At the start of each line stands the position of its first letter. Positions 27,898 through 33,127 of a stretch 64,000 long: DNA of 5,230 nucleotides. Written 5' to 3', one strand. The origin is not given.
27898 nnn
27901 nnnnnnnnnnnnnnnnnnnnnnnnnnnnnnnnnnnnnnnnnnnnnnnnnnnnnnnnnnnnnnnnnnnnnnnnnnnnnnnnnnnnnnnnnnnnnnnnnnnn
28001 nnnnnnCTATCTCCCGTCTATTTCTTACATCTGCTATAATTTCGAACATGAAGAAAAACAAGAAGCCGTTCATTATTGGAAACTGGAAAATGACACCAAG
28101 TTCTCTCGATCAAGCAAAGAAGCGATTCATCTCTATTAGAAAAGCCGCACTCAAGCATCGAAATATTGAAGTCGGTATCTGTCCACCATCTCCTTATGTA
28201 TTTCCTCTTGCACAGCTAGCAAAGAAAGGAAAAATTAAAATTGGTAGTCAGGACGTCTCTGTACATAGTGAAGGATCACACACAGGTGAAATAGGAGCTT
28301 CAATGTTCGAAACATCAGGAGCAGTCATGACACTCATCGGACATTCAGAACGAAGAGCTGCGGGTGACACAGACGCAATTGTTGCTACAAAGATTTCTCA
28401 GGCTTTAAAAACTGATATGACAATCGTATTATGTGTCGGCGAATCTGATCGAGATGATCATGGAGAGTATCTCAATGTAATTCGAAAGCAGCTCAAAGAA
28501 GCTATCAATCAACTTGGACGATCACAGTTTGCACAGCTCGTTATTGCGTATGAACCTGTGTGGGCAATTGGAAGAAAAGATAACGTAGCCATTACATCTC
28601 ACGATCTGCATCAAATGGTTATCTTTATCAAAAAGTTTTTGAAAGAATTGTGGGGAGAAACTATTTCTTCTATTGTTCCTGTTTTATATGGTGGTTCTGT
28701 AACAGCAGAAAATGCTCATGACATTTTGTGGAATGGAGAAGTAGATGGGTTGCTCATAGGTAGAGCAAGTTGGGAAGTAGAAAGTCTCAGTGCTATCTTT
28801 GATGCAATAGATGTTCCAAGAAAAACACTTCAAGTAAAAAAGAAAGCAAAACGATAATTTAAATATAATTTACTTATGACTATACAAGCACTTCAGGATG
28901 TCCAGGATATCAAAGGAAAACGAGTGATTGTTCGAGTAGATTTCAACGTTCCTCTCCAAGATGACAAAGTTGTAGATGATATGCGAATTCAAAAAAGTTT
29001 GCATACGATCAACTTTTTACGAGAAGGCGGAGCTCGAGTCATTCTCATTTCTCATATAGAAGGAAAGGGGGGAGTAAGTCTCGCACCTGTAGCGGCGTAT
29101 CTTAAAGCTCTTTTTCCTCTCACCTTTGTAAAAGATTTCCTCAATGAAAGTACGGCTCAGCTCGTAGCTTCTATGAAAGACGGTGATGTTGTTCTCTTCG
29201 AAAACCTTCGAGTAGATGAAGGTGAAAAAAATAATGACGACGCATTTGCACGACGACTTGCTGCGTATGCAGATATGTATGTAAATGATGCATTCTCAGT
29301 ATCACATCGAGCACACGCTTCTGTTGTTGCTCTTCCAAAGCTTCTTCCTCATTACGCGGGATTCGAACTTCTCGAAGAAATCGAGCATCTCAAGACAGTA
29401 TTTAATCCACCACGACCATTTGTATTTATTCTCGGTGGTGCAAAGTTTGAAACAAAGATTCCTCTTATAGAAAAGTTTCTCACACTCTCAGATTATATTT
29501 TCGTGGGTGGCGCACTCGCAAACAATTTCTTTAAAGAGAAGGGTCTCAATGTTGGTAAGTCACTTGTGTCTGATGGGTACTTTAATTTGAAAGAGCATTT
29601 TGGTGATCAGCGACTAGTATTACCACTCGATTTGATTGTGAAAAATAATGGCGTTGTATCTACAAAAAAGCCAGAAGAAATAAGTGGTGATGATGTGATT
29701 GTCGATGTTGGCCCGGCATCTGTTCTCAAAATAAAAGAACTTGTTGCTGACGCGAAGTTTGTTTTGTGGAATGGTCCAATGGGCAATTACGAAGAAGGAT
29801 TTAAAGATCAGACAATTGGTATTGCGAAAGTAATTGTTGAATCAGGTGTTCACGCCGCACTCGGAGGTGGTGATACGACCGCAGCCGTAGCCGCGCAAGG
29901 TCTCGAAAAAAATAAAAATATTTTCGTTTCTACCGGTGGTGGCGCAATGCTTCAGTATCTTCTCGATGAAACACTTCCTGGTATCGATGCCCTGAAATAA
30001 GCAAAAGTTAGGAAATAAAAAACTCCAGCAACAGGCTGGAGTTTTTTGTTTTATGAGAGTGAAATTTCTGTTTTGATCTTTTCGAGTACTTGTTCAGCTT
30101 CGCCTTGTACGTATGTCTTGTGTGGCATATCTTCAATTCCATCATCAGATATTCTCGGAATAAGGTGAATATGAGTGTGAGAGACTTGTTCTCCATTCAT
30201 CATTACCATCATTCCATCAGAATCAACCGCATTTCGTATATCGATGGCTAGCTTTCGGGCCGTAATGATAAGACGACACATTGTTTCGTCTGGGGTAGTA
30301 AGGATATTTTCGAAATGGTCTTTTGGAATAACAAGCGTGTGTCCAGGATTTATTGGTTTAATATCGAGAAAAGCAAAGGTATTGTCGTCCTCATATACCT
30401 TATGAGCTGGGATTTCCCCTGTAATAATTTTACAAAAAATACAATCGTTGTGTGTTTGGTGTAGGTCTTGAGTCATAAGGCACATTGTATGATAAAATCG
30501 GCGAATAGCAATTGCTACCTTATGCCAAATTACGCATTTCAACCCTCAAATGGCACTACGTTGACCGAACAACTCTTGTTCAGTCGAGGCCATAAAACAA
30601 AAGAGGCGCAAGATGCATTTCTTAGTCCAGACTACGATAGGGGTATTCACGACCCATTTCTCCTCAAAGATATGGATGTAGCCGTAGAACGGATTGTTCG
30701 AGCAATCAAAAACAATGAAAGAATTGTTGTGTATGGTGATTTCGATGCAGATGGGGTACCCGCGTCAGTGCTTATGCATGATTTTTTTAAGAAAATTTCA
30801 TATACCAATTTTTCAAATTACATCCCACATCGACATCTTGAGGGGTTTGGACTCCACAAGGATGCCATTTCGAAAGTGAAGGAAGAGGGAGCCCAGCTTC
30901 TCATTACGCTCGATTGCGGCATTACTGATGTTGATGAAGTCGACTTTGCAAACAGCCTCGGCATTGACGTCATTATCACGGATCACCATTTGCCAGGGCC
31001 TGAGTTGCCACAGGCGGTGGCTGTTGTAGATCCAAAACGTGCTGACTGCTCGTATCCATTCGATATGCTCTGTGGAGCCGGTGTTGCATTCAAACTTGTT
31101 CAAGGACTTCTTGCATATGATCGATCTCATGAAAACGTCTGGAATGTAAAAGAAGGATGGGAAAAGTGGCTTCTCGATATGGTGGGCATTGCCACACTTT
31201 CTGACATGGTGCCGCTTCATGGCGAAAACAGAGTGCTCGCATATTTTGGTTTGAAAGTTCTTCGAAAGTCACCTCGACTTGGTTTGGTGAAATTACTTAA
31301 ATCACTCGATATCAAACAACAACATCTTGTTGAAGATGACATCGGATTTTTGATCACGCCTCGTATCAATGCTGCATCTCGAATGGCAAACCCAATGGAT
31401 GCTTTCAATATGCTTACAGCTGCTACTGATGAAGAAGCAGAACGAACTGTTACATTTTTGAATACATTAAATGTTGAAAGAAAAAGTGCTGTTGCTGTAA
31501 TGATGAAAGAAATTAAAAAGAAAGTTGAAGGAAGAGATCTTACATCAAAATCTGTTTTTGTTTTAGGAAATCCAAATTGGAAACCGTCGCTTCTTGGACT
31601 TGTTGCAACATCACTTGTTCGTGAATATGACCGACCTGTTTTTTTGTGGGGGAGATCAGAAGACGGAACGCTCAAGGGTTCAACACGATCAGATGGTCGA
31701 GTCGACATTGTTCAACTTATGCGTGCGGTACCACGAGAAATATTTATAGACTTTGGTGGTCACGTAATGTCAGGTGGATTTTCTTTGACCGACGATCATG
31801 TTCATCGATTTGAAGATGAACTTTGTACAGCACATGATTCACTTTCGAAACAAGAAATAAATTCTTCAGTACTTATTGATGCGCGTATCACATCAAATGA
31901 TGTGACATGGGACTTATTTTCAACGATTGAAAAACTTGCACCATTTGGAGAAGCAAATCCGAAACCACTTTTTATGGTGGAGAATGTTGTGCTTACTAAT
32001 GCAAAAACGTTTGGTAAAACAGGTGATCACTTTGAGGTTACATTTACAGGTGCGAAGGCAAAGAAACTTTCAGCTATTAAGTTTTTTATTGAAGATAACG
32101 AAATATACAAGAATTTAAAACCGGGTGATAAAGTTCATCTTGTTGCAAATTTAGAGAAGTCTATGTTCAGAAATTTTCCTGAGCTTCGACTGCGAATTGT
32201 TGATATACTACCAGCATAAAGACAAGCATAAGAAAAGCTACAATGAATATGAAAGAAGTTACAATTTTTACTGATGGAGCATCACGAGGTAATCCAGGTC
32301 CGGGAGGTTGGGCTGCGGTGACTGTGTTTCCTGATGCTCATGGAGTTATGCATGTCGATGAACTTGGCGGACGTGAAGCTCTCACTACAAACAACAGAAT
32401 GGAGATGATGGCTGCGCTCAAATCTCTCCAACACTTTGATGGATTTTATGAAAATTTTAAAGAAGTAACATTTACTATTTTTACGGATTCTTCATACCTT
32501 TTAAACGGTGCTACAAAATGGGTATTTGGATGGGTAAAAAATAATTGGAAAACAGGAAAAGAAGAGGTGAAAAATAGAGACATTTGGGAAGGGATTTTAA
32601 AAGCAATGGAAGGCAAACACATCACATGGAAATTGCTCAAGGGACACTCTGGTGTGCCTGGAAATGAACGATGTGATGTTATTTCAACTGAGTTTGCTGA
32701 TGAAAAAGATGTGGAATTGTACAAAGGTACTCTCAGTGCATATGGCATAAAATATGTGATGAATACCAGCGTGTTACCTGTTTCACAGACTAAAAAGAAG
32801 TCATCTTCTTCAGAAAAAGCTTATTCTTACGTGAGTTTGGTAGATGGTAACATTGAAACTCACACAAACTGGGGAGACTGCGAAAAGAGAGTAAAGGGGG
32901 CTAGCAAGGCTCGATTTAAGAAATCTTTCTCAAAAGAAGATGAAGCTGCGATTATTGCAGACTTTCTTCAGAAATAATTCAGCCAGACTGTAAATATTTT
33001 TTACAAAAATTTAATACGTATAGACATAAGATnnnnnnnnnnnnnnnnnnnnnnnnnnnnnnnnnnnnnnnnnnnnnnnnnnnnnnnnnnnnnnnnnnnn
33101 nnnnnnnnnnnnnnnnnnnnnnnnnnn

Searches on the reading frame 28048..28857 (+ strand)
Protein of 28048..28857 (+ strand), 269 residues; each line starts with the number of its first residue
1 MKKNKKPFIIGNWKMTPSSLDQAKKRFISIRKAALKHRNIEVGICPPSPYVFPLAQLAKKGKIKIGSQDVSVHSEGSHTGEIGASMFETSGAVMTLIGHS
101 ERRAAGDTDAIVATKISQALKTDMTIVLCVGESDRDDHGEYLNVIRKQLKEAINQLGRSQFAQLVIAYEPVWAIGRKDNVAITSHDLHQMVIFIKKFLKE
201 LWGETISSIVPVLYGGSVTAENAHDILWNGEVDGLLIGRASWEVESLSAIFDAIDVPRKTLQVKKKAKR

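Call 10: search_protein_families(library=pfam, proteins=[window:28048-28857:+], max_evalue=0.01)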
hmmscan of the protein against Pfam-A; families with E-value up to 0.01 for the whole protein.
window:28048-28857:+ (269 aa): 1 family
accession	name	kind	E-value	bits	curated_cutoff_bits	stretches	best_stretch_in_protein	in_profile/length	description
PF00121.24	TIM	-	3e-67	227.1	20.1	1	7-253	1-244/245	Triosephosphate isomerase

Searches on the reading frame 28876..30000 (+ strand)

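Call 10: search_protein_families(library=pfam, proteins=[window:28876-30000:+], max_evalue=0.01)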
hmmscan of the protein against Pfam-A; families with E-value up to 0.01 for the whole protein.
window:28876-30000:+ (374 aa): 1 family
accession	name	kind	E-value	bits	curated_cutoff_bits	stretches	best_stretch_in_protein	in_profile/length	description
PF00162.24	PGK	-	1.4e-106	357.1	27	1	7-362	2-376/379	Phosphoglycerate kinase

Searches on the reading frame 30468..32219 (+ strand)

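Call 10: search_protein_families(library=pfam, proteins=[window:30468-32219:+], max_evalue=0.01)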
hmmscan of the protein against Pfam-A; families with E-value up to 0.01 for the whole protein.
window:30468-32219:+ (583 aa): 3 families
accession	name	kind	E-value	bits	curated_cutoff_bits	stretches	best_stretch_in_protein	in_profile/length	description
PF01368.27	DHH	-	1.6e-25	90.2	28.1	1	85-219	1-108/125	DHH family, N-terminal domain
PF17768.7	RecJ_OB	-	3.2e-22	79.1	27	1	470-579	1-107/107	RecJ OB domain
PF02272.25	DHHA1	-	1.6e-08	35.4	25.9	1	362-450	3-94/102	DHHA1 domain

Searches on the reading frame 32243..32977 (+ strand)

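Call 10: search_protein_families(library=pfam, proteins=[window:32243-32977:+], max_evalue=0.01)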
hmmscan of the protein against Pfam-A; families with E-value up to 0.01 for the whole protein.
window:32243-32977:+ (244 aa): 3 families
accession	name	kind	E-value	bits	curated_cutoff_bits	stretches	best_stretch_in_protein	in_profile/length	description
PF00075.30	RNase_H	-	5.9e-37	127.4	25.8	1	4-150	2-138/141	RNase H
PF01693.22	Cauli_VI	-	0.0002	22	21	1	208-235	15-41/44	Ribonuclease H1 N-terminal domain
PF04573.17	SPC22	-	0.0024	17.8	25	1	50-130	39-122/173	Signal peptidase subunit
